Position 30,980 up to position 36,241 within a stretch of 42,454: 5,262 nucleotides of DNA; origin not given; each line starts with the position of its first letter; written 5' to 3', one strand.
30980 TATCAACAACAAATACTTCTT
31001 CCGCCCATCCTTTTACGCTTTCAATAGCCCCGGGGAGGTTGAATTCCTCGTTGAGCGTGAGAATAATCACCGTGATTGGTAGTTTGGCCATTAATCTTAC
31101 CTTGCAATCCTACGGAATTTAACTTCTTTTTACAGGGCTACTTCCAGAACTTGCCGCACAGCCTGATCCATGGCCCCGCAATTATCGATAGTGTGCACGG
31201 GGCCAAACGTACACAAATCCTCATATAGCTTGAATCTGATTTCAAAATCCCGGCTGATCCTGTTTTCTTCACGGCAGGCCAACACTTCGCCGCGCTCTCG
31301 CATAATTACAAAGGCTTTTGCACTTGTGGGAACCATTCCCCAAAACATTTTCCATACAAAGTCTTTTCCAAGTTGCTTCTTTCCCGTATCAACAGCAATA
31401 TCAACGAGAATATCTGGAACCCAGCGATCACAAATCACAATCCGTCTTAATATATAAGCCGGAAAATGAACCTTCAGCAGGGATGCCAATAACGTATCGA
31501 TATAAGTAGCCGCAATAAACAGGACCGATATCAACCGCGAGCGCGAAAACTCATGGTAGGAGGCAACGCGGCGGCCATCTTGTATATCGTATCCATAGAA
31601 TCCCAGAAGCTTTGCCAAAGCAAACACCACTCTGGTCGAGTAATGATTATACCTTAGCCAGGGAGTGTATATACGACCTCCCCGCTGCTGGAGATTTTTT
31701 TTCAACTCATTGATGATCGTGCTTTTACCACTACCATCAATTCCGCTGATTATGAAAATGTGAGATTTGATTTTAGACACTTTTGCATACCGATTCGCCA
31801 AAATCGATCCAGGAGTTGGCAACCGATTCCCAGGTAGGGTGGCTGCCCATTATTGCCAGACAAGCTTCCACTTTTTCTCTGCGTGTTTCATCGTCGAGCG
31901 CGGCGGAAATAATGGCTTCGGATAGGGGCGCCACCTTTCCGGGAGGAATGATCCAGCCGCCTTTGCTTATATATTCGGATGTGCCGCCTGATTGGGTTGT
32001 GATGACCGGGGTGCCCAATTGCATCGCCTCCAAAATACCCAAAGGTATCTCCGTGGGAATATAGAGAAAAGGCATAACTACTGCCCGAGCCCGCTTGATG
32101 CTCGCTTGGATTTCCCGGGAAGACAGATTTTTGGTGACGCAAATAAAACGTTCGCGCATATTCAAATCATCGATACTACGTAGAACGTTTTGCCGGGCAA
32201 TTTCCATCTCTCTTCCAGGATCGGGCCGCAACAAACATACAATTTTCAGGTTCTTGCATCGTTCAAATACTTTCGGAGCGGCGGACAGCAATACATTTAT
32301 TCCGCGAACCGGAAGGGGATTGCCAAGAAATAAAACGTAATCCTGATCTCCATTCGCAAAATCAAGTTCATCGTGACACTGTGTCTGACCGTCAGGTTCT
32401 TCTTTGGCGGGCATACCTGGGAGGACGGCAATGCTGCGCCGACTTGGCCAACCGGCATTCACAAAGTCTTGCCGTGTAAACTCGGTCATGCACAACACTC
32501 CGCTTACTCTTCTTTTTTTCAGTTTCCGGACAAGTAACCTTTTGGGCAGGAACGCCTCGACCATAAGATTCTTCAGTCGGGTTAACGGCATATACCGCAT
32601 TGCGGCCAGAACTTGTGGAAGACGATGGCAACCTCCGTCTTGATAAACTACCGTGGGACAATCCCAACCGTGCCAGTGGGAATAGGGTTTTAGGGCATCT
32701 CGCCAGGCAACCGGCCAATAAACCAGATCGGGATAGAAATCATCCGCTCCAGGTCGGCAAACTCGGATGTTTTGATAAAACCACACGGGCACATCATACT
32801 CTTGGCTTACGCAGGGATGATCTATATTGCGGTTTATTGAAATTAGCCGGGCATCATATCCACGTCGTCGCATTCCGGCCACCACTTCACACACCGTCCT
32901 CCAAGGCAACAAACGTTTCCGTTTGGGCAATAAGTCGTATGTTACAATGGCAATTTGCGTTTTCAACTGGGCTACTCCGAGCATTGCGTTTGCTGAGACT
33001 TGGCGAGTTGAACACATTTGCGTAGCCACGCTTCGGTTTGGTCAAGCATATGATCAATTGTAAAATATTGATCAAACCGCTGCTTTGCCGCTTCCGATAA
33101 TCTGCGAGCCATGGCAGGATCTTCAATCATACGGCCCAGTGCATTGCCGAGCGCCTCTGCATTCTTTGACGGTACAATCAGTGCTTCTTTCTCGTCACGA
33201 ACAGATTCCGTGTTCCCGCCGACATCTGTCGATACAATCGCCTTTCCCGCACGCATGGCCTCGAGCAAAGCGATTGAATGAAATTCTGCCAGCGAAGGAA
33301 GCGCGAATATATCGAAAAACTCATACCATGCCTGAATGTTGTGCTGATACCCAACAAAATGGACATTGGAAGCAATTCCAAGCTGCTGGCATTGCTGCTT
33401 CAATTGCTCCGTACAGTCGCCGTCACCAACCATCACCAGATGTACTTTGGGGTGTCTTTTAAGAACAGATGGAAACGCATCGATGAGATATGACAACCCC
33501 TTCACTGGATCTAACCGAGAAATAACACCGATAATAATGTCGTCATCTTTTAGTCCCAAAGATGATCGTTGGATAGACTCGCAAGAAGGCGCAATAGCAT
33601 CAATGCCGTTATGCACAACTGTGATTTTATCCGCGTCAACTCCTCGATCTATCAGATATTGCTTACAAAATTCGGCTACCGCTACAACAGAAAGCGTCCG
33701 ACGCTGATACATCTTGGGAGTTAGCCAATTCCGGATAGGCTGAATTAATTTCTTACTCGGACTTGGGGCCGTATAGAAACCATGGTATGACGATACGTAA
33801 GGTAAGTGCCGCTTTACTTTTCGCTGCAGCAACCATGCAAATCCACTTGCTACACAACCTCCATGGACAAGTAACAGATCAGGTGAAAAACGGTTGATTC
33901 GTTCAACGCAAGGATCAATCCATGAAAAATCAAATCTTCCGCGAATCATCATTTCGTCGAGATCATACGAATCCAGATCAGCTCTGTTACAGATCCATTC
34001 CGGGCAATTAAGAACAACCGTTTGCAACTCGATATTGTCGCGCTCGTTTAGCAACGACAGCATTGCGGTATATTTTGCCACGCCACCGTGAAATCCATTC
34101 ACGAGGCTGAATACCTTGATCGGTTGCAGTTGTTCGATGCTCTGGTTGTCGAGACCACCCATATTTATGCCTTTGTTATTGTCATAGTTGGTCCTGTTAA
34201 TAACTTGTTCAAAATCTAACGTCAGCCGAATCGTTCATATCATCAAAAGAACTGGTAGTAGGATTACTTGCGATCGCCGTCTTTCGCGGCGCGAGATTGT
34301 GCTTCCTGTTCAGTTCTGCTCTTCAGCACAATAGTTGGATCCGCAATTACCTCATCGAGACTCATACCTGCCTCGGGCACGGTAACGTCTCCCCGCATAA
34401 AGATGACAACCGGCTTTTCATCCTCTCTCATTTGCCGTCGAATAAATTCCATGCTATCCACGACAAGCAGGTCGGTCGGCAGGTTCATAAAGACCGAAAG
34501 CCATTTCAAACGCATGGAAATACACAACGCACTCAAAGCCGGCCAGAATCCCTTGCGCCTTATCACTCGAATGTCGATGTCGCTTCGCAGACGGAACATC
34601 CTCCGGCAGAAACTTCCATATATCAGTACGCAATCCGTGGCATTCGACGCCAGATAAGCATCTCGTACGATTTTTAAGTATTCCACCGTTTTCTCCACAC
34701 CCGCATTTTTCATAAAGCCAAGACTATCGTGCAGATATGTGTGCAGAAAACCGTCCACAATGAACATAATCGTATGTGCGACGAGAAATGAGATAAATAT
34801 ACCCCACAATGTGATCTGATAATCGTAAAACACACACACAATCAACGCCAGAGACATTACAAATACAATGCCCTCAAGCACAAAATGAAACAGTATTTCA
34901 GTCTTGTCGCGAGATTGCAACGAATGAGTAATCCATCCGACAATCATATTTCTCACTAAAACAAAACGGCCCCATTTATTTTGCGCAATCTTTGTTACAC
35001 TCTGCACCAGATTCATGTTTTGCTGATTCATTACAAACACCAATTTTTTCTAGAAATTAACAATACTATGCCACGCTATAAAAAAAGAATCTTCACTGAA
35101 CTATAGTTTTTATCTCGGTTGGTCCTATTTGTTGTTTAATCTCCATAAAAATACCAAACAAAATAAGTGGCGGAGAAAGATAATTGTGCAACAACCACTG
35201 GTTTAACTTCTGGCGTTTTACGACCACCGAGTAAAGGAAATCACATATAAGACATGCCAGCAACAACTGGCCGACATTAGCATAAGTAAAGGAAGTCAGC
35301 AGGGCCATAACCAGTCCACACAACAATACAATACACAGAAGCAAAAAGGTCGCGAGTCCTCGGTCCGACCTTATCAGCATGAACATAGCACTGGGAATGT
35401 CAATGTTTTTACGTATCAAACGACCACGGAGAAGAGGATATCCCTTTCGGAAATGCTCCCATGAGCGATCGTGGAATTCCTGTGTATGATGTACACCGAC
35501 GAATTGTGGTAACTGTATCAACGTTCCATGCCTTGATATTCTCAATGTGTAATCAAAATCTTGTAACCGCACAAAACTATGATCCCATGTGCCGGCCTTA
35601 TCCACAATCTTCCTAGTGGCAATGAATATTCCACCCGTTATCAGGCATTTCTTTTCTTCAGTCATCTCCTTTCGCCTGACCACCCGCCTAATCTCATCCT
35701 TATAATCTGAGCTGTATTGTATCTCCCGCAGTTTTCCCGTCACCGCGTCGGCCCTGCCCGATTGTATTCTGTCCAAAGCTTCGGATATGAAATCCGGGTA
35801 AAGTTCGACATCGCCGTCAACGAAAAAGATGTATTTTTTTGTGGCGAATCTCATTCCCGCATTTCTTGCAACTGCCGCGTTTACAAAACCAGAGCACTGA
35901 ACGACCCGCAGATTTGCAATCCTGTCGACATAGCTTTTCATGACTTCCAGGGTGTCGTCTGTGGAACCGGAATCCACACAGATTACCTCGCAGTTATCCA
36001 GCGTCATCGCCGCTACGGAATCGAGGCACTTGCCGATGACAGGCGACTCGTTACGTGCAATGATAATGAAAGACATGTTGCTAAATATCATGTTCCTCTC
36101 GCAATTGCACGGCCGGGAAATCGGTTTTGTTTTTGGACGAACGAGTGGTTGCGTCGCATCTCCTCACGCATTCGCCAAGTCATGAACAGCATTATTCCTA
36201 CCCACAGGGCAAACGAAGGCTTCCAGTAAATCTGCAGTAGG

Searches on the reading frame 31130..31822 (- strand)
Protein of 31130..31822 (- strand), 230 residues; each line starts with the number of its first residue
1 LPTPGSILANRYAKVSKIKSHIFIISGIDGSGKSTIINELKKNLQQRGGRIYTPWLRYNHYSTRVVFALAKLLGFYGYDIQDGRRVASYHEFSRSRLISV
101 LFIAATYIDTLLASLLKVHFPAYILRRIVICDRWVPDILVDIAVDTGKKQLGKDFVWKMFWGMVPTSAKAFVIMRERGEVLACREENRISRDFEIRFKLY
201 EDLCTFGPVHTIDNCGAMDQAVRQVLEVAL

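Call 3: search_protein_families(library=pfam, proteins=[window:31130-31822:-], max_evalue=0.01)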
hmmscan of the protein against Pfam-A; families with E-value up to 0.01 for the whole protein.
window:31130-31822:- (230 aa): 8 families
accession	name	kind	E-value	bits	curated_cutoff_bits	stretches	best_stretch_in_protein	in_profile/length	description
PF13191.12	AAA_16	-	1.8e-05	25.8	32.6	1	8-71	12-77/167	AAA ATPase domain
PF02223.23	Thymidylate_kin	-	1.9e-05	24.9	27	1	25-51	1-27/185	Thymidylate kinase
PF03193.22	RsgA_GTPase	-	0.0003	21.1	30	1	16-65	102-151/174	RsgA GTPase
PF01583.26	APS_kinase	-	0.0014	19.1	21.1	1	21-53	3-35/152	Adenylylsulphate kinase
PF24883.2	NPHP3_N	-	0.0044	17.7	24.8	1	19-60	21-62/164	Nephrocystin 3, N-terminal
PF03308.22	MeaB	-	0.0047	16.4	23.1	1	20-51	33-64/273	Methylmalonyl Co-A mutase-associated GTPase MeaB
PF03266.21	NTPase_1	-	0.0059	16.9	23.9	0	23-69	2-49/168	NTPase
PF13401.12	AAA_22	-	0.0075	17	27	0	22-62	7-33/130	AAA domain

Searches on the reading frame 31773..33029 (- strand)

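Call 3: search_protein_families(library=pfam, proteins=[window:31773-33029:-], max_evalue=0.01)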
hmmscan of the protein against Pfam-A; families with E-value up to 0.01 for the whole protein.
window:31773-33029:- (418 aa): 2 families
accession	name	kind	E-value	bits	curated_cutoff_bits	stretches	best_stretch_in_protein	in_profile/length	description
PF13692.12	Glyco_trans_1_4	-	1.8e-16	61.1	27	1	231-376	3-139/142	Glycosyl transferases group 1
PF00534.26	Glycos_transf_1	-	5.5e-16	59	26.4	1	226-385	12-164/172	Glycosyl transferases group 1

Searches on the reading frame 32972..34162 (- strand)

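Call 3: search_protein_families(library=pfam, proteins=[window:32972-34162:-], max_evalue=0.01)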
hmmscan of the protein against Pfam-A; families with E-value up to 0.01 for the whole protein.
window:32972-34162:- (396 aa): 5 families
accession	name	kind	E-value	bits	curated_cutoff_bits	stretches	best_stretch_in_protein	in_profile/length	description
PF00534.26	Glycos_transf_1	-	5.2e-41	140.5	26.4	1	198-362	5-172/172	Glycosyl transferases group 1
PF13692.12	Glyco_trans_1_4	-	2.9e-35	122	27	1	210-348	3-142/142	Glycosyl transferases group 1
PF13439.12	Glyco_transf_4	-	9.6e-18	65.2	28.5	1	74-188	53-167/170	Glycosyltransferase Family 4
PF13579.12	Glyco_trans_4_4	-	4.5e-10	40.5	29.7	1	88-186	66-158/158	Glycosyl transferase 4-like domain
PF13524.12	Glyco_trans_1_2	-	6.7e-06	26.5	25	1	293-376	61-142/144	Glycosyl transferase-like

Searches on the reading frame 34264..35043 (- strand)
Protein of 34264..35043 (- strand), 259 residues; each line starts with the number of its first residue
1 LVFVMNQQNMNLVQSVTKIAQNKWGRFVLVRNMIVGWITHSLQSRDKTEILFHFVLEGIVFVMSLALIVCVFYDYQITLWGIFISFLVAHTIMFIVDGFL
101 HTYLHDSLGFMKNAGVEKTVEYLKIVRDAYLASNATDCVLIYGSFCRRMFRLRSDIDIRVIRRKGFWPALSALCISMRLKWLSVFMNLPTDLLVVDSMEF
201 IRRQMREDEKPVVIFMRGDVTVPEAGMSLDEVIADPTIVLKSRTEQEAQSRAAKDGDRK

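Call 3: search_protein_families(library=pfam, proteins=[window:34264-35043:-], max_evalue=0.01)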
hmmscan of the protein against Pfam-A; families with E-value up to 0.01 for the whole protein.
window:34264-35043:- (259 aa): 1 family
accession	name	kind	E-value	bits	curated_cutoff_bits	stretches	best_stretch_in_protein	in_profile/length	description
PF18765.7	Polbeta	-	0.00068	20.2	26.9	1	134-196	10-70/93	Polymerase beta, Nucleotidyltransferase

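Call 4: search_protein_families(library=ncbifam, proteins=[window:34264-35043:-], max_evalue=0.01)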
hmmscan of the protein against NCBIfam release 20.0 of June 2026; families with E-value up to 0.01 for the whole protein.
window:34264-35043:- (259 aa): 0 families

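Call 6: search_protein_families(library=pfam, proteins=[window:34264-35043:-], max_evalue=10)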
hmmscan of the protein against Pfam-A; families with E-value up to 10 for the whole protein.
window:34264-35043:- (259 aa): 1 family
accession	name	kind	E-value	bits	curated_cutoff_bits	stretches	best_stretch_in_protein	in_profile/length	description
PF18765.7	Polbeta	-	0.00068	20.2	26.9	1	134-196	10-70/93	Polymerase beta, Nucleotidyltransferase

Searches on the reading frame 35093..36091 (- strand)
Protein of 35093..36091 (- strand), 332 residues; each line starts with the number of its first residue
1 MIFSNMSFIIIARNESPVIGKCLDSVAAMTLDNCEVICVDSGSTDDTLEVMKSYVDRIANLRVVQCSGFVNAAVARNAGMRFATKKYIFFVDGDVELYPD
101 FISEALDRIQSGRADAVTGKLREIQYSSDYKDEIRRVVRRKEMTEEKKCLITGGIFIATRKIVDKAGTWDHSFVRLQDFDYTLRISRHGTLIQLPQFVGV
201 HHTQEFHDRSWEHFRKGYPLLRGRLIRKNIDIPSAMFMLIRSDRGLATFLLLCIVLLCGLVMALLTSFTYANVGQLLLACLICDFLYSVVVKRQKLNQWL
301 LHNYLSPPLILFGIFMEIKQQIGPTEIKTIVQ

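Call 3: search_protein_families(library=pfam, proteins=[window:35093-36091:-], max_evalue=0.01)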
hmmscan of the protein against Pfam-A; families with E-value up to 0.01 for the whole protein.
window:35093-36091:- (332 aa): 5 families
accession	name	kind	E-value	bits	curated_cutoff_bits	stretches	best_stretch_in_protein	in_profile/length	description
PF00535.33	Glycos_transf_2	-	1.4e-30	106.9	23.3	1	7-143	1-137/168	Glycosyl transferase family 2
PF13641.12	Glyco_tranf_2_3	-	3.2e-14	53.9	27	1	6-215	3-221/230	Glycosyltransferase like family 2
PF10111.15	Glyco_tranf_2_2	-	7.5e-10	39.2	27.3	1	31-113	27-110/276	Glycosyltransferase like family 2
PF13632.12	Glyco_trans_2_3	-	4.7e-05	23.7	27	1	87-281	1-186/198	Glycosyl transferase family group 2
PF01762.27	Galactosyl_T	-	0.0067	16.7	23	0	82-165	77-162/195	Galactosyltransferase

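Call 4: search_protein_families(library=ncbifam, proteins=[window:35093-36091:-], max_evalue=0.01)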
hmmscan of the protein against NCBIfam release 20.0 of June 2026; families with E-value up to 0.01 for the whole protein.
window:35093-36091:- (332 aa): 24 families
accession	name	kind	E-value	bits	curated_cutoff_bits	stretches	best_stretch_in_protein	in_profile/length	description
NF007482.0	PRK10073.1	equivalog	2.6e-18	66.1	423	1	5-116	7-117/334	glycosyltransferase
NF041875.1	EPS_EpsD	equivalog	4.6e-17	62.4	370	1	7-212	2-217/325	exopolysaccharide biosynthesis glycosyltransferase EpsD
TIGR03965.1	mycofact_glyco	equivalog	5e-13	48.7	280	1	6-124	76-194/467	mycofactocin biosynthesis glycosyltransferase MftF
NF047683.1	TeichurnBiosyTuaG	equivalog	5.7e-13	49.1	400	1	6-109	8-111/252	teichuronic acid biosynthesis protein TuaG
TIGR03937.1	PgaC_IcaA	equivalog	8.6e-13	48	422.3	1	5-174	46-223/407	poly-beta-1,6-N-acetyl-D-glucosamine synthase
TIGR04283.1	glyco_like_mftF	equivalog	1.7e-12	47.4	182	1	6-199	1-183/221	TIGR04283 family arsenosugar biosynthesis glycosyltransferase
NF047588.1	GlcsyltransPgfSStrep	equivalog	1.2e-09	37.8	500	1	7-120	4-120/308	glycosyltransferase PgfS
TIGR04182.1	glyco_TIGR04182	equivalog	5e-08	32.7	325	1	8-120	4-108/293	S-layer glycoprotein N-glycosyltransferase AglJ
TIGR03111.1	glyc2_xrt_Gpos1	hypoth_equivalog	5.3e-08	32.1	363.95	1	6-156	51-205/439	TIGR03111 family XrtG-associated glycosyltransferase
NF050050.1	ProtGlycPglI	equivalog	8.8e-08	31.9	500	1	5-117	3-116/306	GalNAc(5)-diNAcBac-PP-undecaprenol beta-1,3-glucosyltransferase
TIGR04195.1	S_glycosyl_SunS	equivalog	1.5e-07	30.6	350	1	9-95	62-142/421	SunS family peptide S-glycosyltransferase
TIGR03469.1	HpnB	hypoth_equivalog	1.8e-07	30.6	379.25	1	4-116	44-167/386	hopene-associated glycosyltransferase HpnB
NF038302.1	EPS_HpsE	equivalog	1.2e-06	27.8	300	1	33-137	33-139/307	hormogonium polysaccharide biosynthesis glycosyltransferase HpsE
TIGR01556.1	rhamnosyltran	subfamily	1.6e-06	27.5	200.55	1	24-194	12-192/281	rhamnosyltransferase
NF038299.1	EPS_HpsN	equivalog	4.5e-06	25.9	425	1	6-121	3-119/317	hormogonium polysaccharide biosynthesis glycosyltransferase HpsN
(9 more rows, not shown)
